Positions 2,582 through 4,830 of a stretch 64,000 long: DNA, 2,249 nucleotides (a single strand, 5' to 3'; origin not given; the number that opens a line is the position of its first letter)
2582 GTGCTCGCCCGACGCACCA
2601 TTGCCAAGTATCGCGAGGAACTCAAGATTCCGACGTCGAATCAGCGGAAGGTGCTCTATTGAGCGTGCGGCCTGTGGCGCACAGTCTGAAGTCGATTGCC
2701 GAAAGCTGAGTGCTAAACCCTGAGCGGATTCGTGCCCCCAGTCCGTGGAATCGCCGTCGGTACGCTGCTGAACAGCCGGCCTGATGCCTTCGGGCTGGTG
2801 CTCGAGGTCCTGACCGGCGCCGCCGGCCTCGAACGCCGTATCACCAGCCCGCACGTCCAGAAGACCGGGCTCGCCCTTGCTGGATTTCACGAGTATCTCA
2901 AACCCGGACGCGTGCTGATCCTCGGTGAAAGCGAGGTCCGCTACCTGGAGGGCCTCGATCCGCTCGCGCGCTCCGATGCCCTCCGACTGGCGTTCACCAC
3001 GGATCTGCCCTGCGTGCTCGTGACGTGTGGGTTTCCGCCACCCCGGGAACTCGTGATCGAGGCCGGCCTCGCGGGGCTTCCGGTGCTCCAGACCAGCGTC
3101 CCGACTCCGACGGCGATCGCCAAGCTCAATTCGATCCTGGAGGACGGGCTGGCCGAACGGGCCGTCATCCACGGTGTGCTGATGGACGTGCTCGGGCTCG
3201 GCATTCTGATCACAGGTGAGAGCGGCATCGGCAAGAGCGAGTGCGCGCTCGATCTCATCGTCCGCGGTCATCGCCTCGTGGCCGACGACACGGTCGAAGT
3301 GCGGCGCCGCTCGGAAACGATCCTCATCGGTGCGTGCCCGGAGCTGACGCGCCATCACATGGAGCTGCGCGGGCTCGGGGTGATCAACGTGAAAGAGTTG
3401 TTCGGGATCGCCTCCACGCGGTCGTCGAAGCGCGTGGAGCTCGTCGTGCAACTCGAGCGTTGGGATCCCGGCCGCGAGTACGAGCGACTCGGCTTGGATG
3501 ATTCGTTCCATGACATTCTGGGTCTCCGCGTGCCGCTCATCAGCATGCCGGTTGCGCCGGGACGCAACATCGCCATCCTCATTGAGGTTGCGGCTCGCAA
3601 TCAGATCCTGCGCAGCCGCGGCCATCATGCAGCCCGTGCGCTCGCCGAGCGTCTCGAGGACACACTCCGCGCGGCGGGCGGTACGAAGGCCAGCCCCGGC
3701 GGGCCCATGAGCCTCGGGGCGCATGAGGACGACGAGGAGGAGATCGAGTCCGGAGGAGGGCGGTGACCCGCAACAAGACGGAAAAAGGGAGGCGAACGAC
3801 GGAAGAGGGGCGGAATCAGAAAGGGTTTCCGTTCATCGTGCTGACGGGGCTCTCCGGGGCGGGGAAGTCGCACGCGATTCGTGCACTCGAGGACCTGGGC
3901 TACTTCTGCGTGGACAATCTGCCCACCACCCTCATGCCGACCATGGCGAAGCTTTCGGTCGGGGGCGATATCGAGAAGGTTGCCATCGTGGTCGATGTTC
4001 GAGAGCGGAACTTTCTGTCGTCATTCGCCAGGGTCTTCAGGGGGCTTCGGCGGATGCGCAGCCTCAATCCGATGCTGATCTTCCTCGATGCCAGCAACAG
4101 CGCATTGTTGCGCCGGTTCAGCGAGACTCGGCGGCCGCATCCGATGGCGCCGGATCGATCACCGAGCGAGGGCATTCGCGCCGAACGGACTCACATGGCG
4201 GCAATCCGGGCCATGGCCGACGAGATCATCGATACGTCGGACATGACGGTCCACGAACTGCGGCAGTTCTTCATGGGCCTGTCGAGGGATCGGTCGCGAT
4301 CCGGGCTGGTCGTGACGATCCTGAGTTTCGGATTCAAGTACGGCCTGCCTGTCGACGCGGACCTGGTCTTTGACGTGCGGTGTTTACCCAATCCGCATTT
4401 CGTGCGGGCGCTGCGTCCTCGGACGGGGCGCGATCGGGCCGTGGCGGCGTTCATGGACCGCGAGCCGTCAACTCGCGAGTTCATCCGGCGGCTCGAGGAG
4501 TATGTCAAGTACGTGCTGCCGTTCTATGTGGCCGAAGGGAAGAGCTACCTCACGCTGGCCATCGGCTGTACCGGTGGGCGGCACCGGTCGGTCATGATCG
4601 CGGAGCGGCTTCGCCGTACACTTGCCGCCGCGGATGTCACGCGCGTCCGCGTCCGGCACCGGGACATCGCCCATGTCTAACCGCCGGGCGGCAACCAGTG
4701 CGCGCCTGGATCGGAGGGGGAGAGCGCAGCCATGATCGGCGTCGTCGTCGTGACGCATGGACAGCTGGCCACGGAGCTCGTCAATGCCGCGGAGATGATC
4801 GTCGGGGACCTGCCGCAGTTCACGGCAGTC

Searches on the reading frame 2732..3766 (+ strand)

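Call 49: search_protein_families(library=pfam, proteins=[window:2732-3766:+], max_evalue=0.00001)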
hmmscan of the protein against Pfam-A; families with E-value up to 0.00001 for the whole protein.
window:2732-3766:+ (344 aa): 3 families
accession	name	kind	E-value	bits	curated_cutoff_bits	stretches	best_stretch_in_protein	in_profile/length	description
PF07475.17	Hpr_kinase_C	-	1.6e-67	226.8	33.3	1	140-307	3-170/171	HPr Serine kinase C-terminal domain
PF02603.21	Hpr_kinase_N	-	3e-24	85.9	24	1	24-136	12-125/125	HPr Serine kinase N terminus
PF07085.17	DRTGG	-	9.6e-06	25.8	25.2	0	49-134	31-104/105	DRTGG domain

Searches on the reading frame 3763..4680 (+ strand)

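Call 49: search_protein_families(library=pfam, proteins=[window:3763-4680:+], max_evalue=0.00001)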
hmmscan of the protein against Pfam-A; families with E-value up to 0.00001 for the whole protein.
window:3763-4680:+ (305 aa): 2 families
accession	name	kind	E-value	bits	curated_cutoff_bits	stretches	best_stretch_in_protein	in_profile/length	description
PF22740.1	PapZ_C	-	6.9e-46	155.8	27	1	183-302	2-120/121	RapZ C-terminal domain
PF03668.21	RapZ-like_N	-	2.4e-44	151.3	25.4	1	24-168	3-148/158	RapZ-like N-terminal domain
